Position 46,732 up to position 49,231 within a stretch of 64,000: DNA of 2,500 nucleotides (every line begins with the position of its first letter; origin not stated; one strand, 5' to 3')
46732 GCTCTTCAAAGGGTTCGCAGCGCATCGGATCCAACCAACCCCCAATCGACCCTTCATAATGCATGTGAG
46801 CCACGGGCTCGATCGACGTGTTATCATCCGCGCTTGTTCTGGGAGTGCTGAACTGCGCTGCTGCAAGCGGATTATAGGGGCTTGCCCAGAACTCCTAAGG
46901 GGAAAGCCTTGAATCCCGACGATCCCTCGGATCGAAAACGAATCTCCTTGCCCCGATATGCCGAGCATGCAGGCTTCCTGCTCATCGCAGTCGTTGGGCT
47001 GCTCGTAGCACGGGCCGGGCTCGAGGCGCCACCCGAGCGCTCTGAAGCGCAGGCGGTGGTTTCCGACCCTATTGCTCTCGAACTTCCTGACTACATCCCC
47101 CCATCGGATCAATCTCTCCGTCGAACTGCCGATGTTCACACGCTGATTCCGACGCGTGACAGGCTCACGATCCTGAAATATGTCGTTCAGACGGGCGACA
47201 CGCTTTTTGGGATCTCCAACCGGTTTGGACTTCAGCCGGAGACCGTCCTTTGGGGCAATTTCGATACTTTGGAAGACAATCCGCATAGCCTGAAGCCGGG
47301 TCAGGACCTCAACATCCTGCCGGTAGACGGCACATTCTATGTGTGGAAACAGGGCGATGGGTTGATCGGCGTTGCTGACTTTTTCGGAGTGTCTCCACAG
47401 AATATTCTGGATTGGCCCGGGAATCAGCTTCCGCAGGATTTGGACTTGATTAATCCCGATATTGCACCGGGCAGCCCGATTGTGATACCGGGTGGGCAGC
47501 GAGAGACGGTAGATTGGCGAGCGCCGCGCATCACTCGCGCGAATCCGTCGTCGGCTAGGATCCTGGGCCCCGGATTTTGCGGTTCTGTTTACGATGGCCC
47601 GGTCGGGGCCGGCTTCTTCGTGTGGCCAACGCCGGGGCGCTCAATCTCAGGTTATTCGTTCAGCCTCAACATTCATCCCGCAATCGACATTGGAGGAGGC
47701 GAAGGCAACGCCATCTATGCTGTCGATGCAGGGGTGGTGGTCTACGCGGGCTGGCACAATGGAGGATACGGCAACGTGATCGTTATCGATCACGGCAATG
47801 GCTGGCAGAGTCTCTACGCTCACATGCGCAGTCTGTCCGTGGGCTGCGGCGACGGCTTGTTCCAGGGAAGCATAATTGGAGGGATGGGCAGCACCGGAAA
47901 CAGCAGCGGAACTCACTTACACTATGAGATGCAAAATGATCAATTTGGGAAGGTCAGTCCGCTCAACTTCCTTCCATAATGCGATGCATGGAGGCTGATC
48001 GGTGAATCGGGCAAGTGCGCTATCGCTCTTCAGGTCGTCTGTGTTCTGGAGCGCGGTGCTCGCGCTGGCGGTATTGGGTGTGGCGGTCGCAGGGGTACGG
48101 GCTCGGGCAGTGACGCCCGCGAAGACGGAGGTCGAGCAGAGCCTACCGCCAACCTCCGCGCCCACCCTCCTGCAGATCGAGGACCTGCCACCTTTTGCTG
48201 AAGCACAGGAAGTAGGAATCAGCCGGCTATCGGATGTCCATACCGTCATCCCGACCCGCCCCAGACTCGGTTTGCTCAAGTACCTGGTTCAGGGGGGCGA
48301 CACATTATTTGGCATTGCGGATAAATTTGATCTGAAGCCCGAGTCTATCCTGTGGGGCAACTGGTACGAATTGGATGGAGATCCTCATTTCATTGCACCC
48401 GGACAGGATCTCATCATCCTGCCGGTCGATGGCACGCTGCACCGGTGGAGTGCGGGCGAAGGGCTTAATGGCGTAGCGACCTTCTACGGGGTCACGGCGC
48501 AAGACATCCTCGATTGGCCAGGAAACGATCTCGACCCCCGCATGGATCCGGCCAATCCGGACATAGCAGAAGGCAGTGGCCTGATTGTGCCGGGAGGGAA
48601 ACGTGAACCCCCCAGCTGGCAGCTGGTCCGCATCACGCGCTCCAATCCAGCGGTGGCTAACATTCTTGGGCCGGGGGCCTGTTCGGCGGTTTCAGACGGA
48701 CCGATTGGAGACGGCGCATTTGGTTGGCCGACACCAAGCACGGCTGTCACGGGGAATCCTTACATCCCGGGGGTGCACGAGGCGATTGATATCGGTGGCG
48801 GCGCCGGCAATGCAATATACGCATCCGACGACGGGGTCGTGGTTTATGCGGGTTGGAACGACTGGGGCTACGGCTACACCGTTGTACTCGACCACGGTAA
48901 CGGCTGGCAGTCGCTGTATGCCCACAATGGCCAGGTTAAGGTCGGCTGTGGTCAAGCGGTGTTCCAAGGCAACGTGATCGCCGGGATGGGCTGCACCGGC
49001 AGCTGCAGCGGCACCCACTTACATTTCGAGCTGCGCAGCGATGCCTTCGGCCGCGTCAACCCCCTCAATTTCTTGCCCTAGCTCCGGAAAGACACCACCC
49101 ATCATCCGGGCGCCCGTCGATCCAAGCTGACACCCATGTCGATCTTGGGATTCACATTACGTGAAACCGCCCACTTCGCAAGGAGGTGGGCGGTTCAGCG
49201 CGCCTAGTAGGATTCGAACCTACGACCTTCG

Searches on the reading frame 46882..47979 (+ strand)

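Call 7: search_protein_families(library=ncbifam, proteins=[window:46882-47979:+])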
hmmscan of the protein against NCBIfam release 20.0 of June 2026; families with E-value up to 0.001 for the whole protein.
window:46882-47979:+ (365 aa): 16 families
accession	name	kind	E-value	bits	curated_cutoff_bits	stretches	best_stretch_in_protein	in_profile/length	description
NF040883.1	amid_act_ActS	equivalog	7.7e-24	84.3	375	1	238-365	109-234/242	amidase activator ActS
NF052336.1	PdgHdaseHSB100310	equivalog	1.5e-23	83.7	500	1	246-354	35-145/316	peptidoglycan hydrolase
NF050804.1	CellDivDipMCaul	equivalog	5.9e-23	81.5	900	1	242-351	503-614/634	cell division endopeptidase DipM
NF008123.1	PRK10871.1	equivalog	9.3e-22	77.9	311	1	244-365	244-363/365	murein hydrolase activator NlpD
NF008652.0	PRK11649.1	equivalog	5e-16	58.4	341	1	264-361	312-407/439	murein DD-endopeptidase MepM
NF052530.1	Heli_ShapePgp3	exception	1.9e-13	50.2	300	1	265-364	167-264/270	peptidoglycan metallopeptidase Pgp3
NF041208.1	celldiv_DipM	equivalog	5.5e-13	48.9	740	1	246-360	298-413/419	cell division endopeptidase DipM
NF053824.1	PdgNdpepShyC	equivalog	6.4e-12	45.1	700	1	265-350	296-380/429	peptidoglycan DD-endopeptidase ShyC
NF052529.1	PG_M23_Pgp6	exception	2.9e-11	42.7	600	1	263-350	333-419/452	peptidoglycan metallopeptidase Pgp6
NF047755.1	LIC_10271_M23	exception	8.3e-11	42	180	1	274-335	126-186/207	LIC_10271 family cell wall hydrolase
NF008644.1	PRK11637.1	equivalog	3.6e-10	39.4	270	1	243-361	261-380/385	murein hydrolase activator EnvC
NF053825.1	PdgNdpepShyA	equivalog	5.8e-10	38.4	700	1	265-351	296-381/425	peptidoglycan DD-endopeptidase ShyA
NF053738.1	S2SprSpoIIQBc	equivalog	2.3e-08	34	250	1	279-364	138-223/232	stage II sporulation protein SpoIIQ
NF047657.1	CellWlHdaseLepto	equivalog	3.8e-07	29.8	400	1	293-337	155-199/221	hypothetical protein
TIGR02899.1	spore_safA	subfamily_domain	0.00071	19.5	67.85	0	102-145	1-42/44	SafA/ExsA family spore coat assembly protein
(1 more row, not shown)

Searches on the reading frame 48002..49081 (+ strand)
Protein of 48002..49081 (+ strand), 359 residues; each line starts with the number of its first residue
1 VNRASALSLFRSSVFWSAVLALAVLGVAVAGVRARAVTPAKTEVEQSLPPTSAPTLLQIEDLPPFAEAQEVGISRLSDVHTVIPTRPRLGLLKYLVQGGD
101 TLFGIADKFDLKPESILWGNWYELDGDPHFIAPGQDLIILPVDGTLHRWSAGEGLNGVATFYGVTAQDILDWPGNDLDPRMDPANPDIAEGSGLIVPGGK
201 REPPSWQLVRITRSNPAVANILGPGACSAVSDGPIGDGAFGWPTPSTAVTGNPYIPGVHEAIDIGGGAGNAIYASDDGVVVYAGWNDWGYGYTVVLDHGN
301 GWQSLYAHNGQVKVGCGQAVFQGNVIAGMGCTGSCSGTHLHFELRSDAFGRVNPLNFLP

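Call 7: search_protein_families(library=ncbifam, proteins=[window:48002-49081:+])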
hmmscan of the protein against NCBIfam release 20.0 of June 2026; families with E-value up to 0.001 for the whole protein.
window:48002-49081:+ (359 aa): 14 families
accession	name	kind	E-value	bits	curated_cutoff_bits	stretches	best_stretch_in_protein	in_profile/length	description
NF040883.1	amid_act_ActS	equivalog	2.3e-23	82.7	375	1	226-359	103-234/242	amidase activator ActS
NF008123.1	PRK10871.1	equivalog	1.5e-22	80.5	311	1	221-359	229-363/365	murein hydrolase activator NlpD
NF052336.1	PdgHdaseHSB100310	equivalog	2.8e-20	72.9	500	1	239-347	34-144/316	peptidoglycan hydrolase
NF041208.1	celldiv_DipM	equivalog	2.1e-19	70.1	740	1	257-358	317-417/419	cell division endopeptidase DipM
NF052530.1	Heli_ShapePgp3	exception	4.8e-18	65.2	300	1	252-358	160-264/270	peptidoglycan metallopeptidase Pgp3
NF050804.1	CellDivDipMCaul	equivalog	7.5e-18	64.7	900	1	236-345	503-614/634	cell division endopeptidase DipM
NF053824.1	PdgNdpepShyC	equivalog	1.2e-12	47.5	700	1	258-344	295-380/429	peptidoglycan DD-endopeptidase ShyC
NF008652.0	PRK11649.1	equivalog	1.9e-12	46.6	341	1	258-355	312-407/439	murein DD-endopeptidase MepM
NF008644.1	PRK11637.1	equivalog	1.4e-11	44.1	270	1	264-358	291-383/385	murein hydrolase activator EnvC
NF052529.1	PG_M23_Pgp6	exception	2.2e-11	43.1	600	1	259-344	335-419/452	peptidoglycan metallopeptidase Pgp6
NF053825.1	PdgNdpepShyA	equivalog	7.2e-11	41.4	700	1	259-345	296-381/425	peptidoglycan DD-endopeptidase ShyA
NF053738.1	S2SprSpoIIQBc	equivalog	6e-10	39.1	250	1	272-358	137-223/232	stage II sporulation protein SpoIIQ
NF047755.1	LIC_10271_M23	exception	4.7e-08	33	180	1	267-326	125-183/207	LIC_10271 family cell wall hydrolase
NF047657.1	CellWlHdaseLepto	equivalog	0.00045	19.8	400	0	289-344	157-207/221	hypothetical protein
